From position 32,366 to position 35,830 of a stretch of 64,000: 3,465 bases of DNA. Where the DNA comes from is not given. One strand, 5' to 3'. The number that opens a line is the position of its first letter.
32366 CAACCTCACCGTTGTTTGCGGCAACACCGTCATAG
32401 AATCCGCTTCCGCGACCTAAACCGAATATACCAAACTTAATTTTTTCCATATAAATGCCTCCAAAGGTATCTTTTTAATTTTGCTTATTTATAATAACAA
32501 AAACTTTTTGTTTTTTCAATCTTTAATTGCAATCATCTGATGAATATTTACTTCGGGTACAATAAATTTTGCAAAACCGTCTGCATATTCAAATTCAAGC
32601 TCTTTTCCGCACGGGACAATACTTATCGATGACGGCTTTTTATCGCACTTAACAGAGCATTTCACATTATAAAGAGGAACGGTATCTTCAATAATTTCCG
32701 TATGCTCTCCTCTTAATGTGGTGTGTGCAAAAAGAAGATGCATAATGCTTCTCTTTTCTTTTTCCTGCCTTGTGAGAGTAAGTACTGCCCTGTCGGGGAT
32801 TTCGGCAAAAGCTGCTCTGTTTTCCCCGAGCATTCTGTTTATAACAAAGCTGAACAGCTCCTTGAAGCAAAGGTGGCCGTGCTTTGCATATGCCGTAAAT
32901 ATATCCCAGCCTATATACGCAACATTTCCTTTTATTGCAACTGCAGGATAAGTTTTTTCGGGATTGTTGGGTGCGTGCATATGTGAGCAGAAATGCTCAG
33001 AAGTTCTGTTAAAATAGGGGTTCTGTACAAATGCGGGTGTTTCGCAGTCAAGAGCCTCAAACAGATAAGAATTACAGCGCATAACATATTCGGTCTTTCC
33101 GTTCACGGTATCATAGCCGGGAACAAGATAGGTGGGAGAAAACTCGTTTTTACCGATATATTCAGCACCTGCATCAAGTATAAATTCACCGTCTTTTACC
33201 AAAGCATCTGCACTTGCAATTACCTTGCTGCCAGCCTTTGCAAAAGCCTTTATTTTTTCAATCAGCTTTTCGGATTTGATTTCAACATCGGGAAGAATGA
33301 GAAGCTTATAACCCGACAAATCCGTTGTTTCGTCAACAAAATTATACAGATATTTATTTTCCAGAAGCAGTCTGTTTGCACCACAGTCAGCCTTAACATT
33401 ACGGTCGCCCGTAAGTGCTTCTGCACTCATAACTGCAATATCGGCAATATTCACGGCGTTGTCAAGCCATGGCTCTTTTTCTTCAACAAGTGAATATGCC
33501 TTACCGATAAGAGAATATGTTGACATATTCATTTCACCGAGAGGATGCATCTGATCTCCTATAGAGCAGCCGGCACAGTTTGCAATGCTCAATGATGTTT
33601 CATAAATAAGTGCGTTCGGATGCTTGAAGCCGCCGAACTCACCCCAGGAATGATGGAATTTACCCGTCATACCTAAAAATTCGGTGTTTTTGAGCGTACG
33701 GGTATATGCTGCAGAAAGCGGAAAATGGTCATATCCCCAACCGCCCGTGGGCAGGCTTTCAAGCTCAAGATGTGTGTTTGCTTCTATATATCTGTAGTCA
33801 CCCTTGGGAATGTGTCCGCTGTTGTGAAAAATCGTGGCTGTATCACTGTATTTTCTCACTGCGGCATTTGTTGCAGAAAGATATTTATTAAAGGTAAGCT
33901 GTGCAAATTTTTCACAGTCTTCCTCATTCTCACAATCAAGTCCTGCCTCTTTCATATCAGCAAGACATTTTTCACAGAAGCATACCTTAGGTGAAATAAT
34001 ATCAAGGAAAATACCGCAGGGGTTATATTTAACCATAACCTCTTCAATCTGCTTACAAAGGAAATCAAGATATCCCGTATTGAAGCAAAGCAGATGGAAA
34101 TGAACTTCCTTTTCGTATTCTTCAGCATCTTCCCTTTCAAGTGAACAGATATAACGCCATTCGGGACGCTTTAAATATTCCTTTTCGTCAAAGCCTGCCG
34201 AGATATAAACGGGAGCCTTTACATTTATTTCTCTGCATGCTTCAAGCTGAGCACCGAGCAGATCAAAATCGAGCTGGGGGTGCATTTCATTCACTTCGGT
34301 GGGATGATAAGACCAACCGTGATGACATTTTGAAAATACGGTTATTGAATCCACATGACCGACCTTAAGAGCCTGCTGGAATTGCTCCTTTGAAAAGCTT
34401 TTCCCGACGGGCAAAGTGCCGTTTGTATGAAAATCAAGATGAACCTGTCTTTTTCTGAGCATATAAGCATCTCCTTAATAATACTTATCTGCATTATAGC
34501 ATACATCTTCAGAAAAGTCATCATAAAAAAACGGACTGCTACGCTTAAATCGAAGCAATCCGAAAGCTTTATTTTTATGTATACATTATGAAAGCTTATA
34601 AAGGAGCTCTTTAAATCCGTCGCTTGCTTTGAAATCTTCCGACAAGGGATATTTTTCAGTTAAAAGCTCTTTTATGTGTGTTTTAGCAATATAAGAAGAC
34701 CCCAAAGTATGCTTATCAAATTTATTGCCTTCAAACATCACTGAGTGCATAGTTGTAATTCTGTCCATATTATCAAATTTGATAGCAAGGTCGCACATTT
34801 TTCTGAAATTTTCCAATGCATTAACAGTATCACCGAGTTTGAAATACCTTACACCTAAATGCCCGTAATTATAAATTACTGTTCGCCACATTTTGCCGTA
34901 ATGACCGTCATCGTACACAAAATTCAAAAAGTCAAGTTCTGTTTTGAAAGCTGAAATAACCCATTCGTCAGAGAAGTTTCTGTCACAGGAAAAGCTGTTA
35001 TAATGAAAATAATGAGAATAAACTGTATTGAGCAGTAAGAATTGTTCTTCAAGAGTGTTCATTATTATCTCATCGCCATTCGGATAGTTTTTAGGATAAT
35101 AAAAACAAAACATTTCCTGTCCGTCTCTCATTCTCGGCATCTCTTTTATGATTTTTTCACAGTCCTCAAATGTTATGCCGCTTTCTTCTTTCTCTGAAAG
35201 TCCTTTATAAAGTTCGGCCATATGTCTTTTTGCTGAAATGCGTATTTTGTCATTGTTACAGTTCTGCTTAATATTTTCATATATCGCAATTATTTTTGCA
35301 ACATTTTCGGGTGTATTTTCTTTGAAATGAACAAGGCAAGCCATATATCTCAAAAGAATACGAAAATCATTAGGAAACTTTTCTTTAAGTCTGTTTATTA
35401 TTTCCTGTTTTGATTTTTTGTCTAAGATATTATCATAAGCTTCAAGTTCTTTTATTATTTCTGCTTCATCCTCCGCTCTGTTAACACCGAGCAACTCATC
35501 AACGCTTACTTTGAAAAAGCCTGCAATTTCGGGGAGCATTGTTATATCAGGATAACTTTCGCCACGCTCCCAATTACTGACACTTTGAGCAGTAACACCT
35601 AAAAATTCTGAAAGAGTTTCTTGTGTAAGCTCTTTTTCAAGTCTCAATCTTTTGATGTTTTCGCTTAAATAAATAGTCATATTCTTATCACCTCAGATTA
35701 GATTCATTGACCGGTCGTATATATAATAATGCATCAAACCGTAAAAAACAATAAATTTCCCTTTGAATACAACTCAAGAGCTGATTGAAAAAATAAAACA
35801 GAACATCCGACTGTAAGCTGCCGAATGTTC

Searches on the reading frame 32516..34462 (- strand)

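Call 98: search_protein_families(library=pfam, proteins=[window:32516-34462:-], max_evalue=0.0001)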
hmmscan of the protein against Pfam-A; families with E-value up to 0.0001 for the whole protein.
window:32516-34462:- (648 aa): 2 families
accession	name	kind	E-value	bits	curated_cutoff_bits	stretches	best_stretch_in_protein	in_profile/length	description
PF14871.12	GHL6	-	2.4e-26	92.9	35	1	25-155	2-132/132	Hypothetical glycosyl hydrolase 6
PF08532.16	Glyco_hydro_42M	-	2.4e-07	30.9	25.8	1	374-424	47-97/207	Beta-galactosidase trimerisation domain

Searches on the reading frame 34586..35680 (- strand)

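Call 98: search_protein_families(library=pfam, proteins=[window:34586-35680:-], max_evalue=0.0001)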
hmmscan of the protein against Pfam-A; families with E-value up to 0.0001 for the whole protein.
window:34586-35680:- (364 aa): 3 families
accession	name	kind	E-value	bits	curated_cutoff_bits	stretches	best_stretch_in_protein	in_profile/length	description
PF01381.28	HTH_3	-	3.4e-14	53.1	23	1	9-63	1-55/55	Helix-turn-helix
PF12844.13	HTH_19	-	4.7e-07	30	30.2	1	7-64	2-59/64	Helix-turn-helix domain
PF13560.12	HTH_31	-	4e-06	27.5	27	1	9-63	6-61/64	Helix-turn-helix domain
